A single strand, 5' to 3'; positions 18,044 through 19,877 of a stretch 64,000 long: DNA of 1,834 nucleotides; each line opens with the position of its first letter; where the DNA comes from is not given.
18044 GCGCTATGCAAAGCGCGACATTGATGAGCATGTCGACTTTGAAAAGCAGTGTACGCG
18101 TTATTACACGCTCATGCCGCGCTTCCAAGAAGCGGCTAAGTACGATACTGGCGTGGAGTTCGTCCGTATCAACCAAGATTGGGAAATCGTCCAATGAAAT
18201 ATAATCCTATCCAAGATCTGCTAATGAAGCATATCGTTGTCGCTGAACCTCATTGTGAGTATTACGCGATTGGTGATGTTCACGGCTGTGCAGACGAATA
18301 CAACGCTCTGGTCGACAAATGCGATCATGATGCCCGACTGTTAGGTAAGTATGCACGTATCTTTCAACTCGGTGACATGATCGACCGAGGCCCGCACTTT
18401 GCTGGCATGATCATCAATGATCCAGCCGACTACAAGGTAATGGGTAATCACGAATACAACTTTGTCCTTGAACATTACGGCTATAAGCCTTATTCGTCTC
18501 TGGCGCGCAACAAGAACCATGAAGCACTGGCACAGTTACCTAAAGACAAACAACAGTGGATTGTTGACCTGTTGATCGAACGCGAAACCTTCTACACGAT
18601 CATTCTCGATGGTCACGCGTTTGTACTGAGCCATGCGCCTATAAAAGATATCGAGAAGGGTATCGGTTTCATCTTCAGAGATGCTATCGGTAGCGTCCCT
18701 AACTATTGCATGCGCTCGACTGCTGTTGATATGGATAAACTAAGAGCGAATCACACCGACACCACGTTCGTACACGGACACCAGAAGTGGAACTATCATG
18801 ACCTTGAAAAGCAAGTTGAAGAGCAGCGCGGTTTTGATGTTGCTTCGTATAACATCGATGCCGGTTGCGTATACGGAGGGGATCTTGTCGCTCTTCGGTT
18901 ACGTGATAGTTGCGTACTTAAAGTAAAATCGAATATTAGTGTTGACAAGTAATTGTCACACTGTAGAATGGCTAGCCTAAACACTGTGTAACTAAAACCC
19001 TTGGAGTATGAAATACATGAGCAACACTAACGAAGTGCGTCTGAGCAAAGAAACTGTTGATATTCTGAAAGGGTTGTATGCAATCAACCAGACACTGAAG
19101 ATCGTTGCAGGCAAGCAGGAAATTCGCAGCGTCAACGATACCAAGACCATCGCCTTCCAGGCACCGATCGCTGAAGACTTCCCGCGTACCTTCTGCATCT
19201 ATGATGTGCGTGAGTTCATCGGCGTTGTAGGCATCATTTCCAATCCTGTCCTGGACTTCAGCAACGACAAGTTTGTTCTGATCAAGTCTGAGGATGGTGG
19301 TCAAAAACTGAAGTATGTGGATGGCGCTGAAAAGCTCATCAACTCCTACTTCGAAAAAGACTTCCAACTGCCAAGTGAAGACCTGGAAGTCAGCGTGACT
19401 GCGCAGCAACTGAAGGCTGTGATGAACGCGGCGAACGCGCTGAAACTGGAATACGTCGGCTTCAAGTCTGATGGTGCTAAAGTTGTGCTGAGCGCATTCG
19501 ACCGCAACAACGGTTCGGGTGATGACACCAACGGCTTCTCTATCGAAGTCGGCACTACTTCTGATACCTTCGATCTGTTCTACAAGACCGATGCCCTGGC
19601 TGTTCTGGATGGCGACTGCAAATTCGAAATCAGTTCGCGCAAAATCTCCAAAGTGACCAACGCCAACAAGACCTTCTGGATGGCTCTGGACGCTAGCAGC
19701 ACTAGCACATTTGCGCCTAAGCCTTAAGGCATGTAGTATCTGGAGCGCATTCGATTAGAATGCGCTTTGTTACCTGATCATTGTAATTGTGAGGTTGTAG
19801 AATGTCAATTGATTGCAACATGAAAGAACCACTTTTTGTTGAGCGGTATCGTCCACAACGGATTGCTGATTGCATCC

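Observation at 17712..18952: Translationally coupled P-loop kinase plus calcineurin-like metallophosphatase: split Pnkp-like RNA end-healing module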

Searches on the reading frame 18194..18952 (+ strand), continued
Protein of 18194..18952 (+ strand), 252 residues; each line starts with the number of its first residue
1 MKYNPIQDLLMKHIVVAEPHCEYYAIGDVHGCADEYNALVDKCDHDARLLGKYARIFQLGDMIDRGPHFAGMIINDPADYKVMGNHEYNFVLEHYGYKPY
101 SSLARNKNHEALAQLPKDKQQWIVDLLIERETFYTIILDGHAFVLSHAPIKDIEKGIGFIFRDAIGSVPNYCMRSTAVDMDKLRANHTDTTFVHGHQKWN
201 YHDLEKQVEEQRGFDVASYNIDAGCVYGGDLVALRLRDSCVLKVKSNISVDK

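Call 28: find_encoding_contigs(protein=P0056, flank=4000, max_places=2)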
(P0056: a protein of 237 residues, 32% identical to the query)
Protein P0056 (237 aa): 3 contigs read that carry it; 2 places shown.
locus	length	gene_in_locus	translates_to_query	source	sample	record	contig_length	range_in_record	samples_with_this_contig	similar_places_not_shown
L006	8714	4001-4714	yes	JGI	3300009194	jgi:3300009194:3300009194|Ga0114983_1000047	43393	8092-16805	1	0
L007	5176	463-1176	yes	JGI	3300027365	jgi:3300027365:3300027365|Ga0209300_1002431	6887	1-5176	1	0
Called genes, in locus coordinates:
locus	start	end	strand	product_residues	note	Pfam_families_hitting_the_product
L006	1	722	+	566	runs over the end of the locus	PF02463:SMC_N, PF13476:AAA_23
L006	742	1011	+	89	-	-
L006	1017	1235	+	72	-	-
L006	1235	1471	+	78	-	-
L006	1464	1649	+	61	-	-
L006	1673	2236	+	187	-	-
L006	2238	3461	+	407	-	PF09511:RNA_lig_T4_1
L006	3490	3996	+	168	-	PF13671:AAA_33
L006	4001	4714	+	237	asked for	PF00149:Metallophos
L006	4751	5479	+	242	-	-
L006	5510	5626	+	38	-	-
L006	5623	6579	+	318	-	PF03215:Rad17 (weak), PF13401:AAA_22 (faint), PF00004:AAA, PF21328:Gp44_lid (weak)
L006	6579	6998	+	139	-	PF16790:Phage_clamp_A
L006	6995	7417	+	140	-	PF01818:Translat_reg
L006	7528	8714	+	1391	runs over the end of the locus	PF00644:PARP (weak)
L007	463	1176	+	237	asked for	PF00149:Metallophos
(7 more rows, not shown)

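Call 60: predict_structure(alignment_id=A2)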
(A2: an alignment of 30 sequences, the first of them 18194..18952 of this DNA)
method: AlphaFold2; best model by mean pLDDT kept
length: 252 residues; sequences in the alignment: 30
mean_pLDDT: 93.3   pTM: 0.91
mean pLDDT of the five models: 93.3, 91.9, 91.7, 91.5, 91.0
residues with pLDDT >= 90: 214; 70-90: 33; 50-70: 5; < 50: 0
segments of 3 or more residues with pLDDT < 50: none
pLDDT, mean of each block of 10 residues (from residue 1): 78 93 97 98 98 98 94 97 97 96 95 97 97 95 96 86 76 92 95 88 92 95 93 97 95 79
secondary structure, 60 per line:
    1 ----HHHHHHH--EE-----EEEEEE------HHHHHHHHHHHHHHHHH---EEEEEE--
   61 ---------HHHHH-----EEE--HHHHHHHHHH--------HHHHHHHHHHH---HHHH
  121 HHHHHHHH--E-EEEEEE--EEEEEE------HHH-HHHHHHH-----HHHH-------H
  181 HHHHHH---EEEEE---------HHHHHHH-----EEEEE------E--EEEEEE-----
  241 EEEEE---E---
elements in order: H5-11 E21-26 H33-49 E53-58 H70-74 E80-82 H85-94 H103-113 H117-128 E133-138 E141-146 H157-163 H169-172 H180-186 E190-194 H204-210 E216-220 E230-235 E241-245

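Call 65: fold_search(model_id=the predicted structure, library=pdb)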
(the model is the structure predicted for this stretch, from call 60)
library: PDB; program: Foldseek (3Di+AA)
matches with E <= 10: 542; with E <= 0.001: 116
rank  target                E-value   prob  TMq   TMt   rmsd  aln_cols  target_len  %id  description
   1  4j6o_B                7.0e-12  1.00  0.62  0.61   6.3       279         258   24  Crystal Structure of the Phosphatase Domain of C. thermocellum (Bacterial) PnkP (released 2013-04-10)
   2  4j6o_A                9.3e-12  1.00  0.60  0.58   8.6       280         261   21  Crystal Structure of the Phosphatase Domain of C. thermocellum (Bacterial) PnkP (released 2013-04-10)
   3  1g5b_B                8.3e-10  1.00  0.54  0.60   8.0       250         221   17  BACTERIOPHAGE LAMBDA SER/THR PROTEIN PHOSPHATASE (released 2001-03-07)
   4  2qjc                  1.2e-09  1.00  0.58  0.65   5.2       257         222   18  Crystal structure of a putative diadenosine tetraphosphatase (released 2007-07-24)
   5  1g5b_A                8.8e-09  1.00  0.60  0.68   5.0       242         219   15  BACTERIOPHAGE LAMBDA SER/THR PROTEIN PHOSPHATASE (released 2001-03-07)
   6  9oly_A                9.9e-09  1.00  0.56  0.53   7.0       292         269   18  Crystal structure of E. coli ApaH D37A mutant, apo form (released 2025-09-03)
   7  9ojd_A                2.0e-08  1.00  0.53  0.50   7.2       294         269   18  Crystal structure of E. coli diadenosine tetraphosphate hydrolase (ApaH) (released 2025-09-03)
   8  3qfn_A                2.4e-07  1.00  0.52  0.53   6.1       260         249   15  Crystal structure of Streptococcal asymmetric Ap4A hydrolase and phosphodiesterase Spr1479/SapH in complex with inorga (released 2011-08-24)
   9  4il1_A                3.3e-07  1.00  0.50  0.28   7.9       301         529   15  Crystal Structure of the Rat Calcineurin (released 2013-10-02)
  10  2dfj_A                4.0e-07  1.00  0.60  0.57   5.3       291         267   18  Crystal Structure of the Diadenosine Tetraphosphate Hydrolase from Shigella flexneri 2a (released 2006-12-05)
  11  6zeh_B                7.5e-07  1.00  0.52  0.45   6.9       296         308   12  Structure of PP1-spectrin alpha II chimera [PP1(7-304) + linker (G/S)x9 + spectrin alpha II (1025-1039)] bound to Phac (released 2020-09-30)
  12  4orc_A                7.9e-07  1.00  0.53  0.38   7.8       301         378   15  Crystal structure of mammalian calcineurin (released 2015-05-20)
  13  6zeg_B                7.9e-07  1.00  0.51  0.44   7.2       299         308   12  Structure of PP1-IRSp53 chimera [PP1(7-304) + linker (G/S)x9 + IRSp53(449-465)] bound to Phactr1 (516-580) (released 2020-09-30)
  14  5jpe_A                8.4e-07  1.00  0.55  0.46   6.7       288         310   12  Yeast-specific serine/threonine protein phosphatase (PPZ1) of Candida albicans (released 2016-08-31)
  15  9nxf_A                8.9e-07  1.00  0.54  0.41   6.9       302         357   12  Crystal structure of CN:Tak1 complex (released 2025-12-17)
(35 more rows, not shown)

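Call 67: find_encoding_contigs(protein=P0025, flank=5000, max_places=1)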
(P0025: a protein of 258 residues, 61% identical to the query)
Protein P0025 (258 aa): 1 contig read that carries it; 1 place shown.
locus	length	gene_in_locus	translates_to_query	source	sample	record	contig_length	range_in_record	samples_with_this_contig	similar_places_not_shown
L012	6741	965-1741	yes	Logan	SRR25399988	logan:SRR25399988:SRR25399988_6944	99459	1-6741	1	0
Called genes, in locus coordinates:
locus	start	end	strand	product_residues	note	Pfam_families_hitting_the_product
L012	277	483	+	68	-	-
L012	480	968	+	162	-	PF13671:AAA_33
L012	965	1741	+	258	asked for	PF00149:Metallophos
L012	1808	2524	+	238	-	PF09116:gp45-slide_C (weak)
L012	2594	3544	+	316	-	PF13177:DNA_pol3_delta2 (faint), PF13191:AAA_16 (faint), PF00004:AAA, PF13401:AAA_22 (faint), PF21328:Gp44_lid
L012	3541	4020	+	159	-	PF16790:Phage_clamp_A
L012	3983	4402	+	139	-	PF01818:Translat_reg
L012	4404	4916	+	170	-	PF02026:RyR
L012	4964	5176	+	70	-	-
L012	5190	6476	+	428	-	PF02689:Herpes_Helicase (faint), PF05970:PIF1, PF13245:AAA_19, PF13604:AAA_30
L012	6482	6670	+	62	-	-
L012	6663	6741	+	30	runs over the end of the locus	-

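Call 68: find_encoding_contigs(protein=P0036, flank=5000, max_places=1)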
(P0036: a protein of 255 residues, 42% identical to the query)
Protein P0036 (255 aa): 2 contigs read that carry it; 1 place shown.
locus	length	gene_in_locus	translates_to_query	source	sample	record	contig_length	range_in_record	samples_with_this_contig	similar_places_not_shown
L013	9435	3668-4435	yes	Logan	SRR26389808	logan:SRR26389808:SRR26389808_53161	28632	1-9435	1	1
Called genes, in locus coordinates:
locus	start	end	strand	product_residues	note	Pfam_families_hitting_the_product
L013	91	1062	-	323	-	-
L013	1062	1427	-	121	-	-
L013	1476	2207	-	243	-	-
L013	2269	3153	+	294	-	-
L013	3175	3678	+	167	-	PF13671:AAA_33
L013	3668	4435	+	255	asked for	PF00149:Metallophos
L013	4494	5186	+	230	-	-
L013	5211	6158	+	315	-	PF13177:DNA_pol3_delta2 (faint), PF13191:AAA_16 (faint), PF13401:AAA_22 (faint), PF00004:AAA, PF21328:Gp44_lid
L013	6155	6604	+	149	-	PF16790:Phage_clamp_A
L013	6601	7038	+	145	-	PF01818:Translat_reg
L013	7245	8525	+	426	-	PF05970:PIF1, PF13245:AAA_19, PF13401:AAA_22 (weak), PF13604:AAA_30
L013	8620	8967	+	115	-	PF00383:dCMP_cyt_deam_1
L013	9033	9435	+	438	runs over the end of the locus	PF01068:DNA_ligase_A_M, PF14743:DNA_ligase_OB_2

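Call 91: search_dna_similar(query=L002:2135-3277:+, collection=phages, mode=protein, max_rows=15, max_evalue=0.00001)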
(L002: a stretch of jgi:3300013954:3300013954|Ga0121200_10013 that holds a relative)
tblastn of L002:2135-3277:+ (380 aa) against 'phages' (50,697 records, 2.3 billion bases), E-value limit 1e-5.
Records with a match: 102; places in all: 102; records where one place covers at least 80% of the query: 2.
Best place of each record, by identity: <60% 102.
By first word of the organism name: Streptomyces 35; Klebsiella 23; Enterobacter 14; Proteus 7; Bacillus 6; Staphylococcus 5; Serratia 3; Nitrincola 2; Arthrobacter 2; Morganella 2; and 3 more.
By host as written in the record: Streptomyces griseus ATCC 10137 11; Klebsiella pneumoniae 10; Streptomyces viridochromogenes DSM40736 6; Streptomyces sanglieri UNT16F27A 4; - 4; Enterobacter cloacae 4; Streptomyces griseofuscus ATCC 23916 3; Klebsiella pneumoniae ATCC BAA-1705 3; and 39 more.
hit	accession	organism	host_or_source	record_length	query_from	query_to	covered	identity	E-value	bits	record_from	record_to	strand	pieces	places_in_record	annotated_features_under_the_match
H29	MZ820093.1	Streptomyces phage Forrest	Streptomyces viridochromogenes DSM40736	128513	4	300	78%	29.6%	3e-9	65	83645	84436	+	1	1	153: RNA ligase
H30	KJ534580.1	Nitrincola phage 1M3-16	Nitrincola sp. M3-16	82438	29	285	68%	34.1%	3e-30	128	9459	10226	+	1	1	hypothetical protein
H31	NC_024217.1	Nitrincola phage 1M3-16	Nitrincola sp. M3-16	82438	29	285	68%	34.1%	3e-30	128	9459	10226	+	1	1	hypothetical protein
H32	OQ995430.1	Streptomyces phage Kenrey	Streptomyces griseus ATCC 10137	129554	15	300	75%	30.0%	6e-9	64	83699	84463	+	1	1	153: RNA ligase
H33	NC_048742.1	Streptomyces phage Gilson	Streptomyces griseofuscus ATCC 23916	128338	15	300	75%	29.7%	1e-8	63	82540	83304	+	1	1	151: RNA ligase and tail fiber protein attachment catalyst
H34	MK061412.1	Streptomyces phage Gilson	Streptomyces griseofuscus ATCC 23916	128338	15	300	75%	29.7%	1e-8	63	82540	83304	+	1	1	151: RNA ligase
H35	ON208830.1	Streptomyces phage Emma1919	Streptomyces griseus ATCC 10137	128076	15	300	75%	29.7%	2e-8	62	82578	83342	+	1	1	151: RNA ligase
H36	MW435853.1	Streptomyces phage MeganTheeKilla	Streptomyces viridochromogenes DSM40736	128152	15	300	75%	29.7%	2e-8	62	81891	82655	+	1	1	147: RNA ligase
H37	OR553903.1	Streptomyces phage Phredrick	Streptomyces griseus ATCC 10137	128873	15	300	75%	29.7%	2e-8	62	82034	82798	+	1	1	150: RNA ligase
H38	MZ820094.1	Streptomyces phage Jada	Streptomyces viridochromogenes DSM40736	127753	15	300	75%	29.4%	3e-7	59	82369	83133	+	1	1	149: RNA ligase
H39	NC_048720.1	Streptomyces phage Blueeyedbeauty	Streptomyces griseus ATCC 10137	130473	1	297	78%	27.7%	3e-6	56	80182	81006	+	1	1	141: RNA ligase and tail fiber protein attachment catalyst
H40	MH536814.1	Streptomyces phage Blueeyedbeauty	Streptomyces griseus ATCC 10137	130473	1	297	78%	27.7%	3e-6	56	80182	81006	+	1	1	141: RNA ligase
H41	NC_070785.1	Streptomyces phage Wakanda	Streptomyces sanglieri UNT16F27A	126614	27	301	72%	29.8%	4e-6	55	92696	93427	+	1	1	178: RNA ligase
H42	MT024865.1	Streptomyces phage Wakanda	Streptomyces sanglieri UNT16F27A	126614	27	301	72%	29.8%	4e-6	55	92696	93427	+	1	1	178: RNA ligase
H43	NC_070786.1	Streptomyces phage Muntaha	Streptomyces sanglieri UNT16F27A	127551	27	301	72%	29.8%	4e-6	55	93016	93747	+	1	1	180: RNA ligase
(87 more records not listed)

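Call 94: search_solved_structures(query=L002:2135-3277:+, max_evalue=0.001)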
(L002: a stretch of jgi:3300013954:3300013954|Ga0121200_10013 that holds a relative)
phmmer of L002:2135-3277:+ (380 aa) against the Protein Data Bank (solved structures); distinct sequences matched with E-value up to 0.001: 0.

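Call 95: search_protein_families(library=pfam, proteins=[L002:2135-3277:+, L003:2246-3487:+, L005:2070-3224:+, L006:2238-3461:+, L013:2269-3153:+], max_evalue=0.001)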
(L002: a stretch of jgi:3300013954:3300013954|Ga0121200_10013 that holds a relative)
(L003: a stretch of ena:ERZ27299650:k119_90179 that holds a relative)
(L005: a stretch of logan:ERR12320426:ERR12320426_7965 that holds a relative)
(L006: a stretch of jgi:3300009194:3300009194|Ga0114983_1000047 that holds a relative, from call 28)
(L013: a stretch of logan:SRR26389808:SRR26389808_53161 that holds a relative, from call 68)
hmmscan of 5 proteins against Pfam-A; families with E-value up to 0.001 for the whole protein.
L002:2135-3277:+ (380 aa): 1 family
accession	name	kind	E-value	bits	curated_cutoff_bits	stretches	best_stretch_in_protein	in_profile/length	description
PF09511.15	RNA_lig_T4_1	-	2.4e-11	44.3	28.3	1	48-250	3-226/227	RNA ligase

L003:2246-3487:+ (413 aa): 1 family
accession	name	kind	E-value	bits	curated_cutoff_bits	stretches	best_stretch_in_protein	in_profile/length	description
PF09511.15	RNA_lig_T4_1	-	1.2e-08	35.5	28.3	1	61-267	19-224/227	RNA ligase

L005:2070-3224:+ (384 aa): 1 family
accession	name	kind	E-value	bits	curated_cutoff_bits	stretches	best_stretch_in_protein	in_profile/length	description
PF09511.15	RNA_lig_T4_1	-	2.2e-10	41.2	28.3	1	49-251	3-227/227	RNA ligase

L006:2238-3461:+ (407 aa): 1 family
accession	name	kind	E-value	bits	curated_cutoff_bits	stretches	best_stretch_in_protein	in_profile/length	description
PF09511.15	RNA_lig_T4_1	-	2.5e-13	50.8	28.3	1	58-274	16-227/227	RNA ligase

L013:2269-3153:+ (294 aa): 0 families

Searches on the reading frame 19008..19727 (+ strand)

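Call 3: search_protein_families(library=pfam, proteins=[window:19008-19727:+], max_evalue=0.01)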
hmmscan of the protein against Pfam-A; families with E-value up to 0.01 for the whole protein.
window:19008-19727:+ (239 aa): 1 family
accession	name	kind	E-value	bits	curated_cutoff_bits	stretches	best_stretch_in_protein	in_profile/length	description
PF09116.15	gp45-slide_C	-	1.9e-06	28.3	25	1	129-229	3-105/105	gp45 sliding clamp, C terminal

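Call 4: search_protein_families(library=phrogs, proteins=[window:19008-19727:+], max_evalue=0.01)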
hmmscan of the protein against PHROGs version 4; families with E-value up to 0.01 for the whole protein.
window:19008-19727:+ (239 aa): 2 families
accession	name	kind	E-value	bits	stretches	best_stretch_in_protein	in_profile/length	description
phrog_223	-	DNA, RNA and nucleotide metabolism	7.7e-50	170.5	1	11-232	2-221/222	DNA polymerase processivity factor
phrog_30679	-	DNA, RNA and nucleotide metabolism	6e-09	37.2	1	131-232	2-106/108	DNA polymerase processivity factor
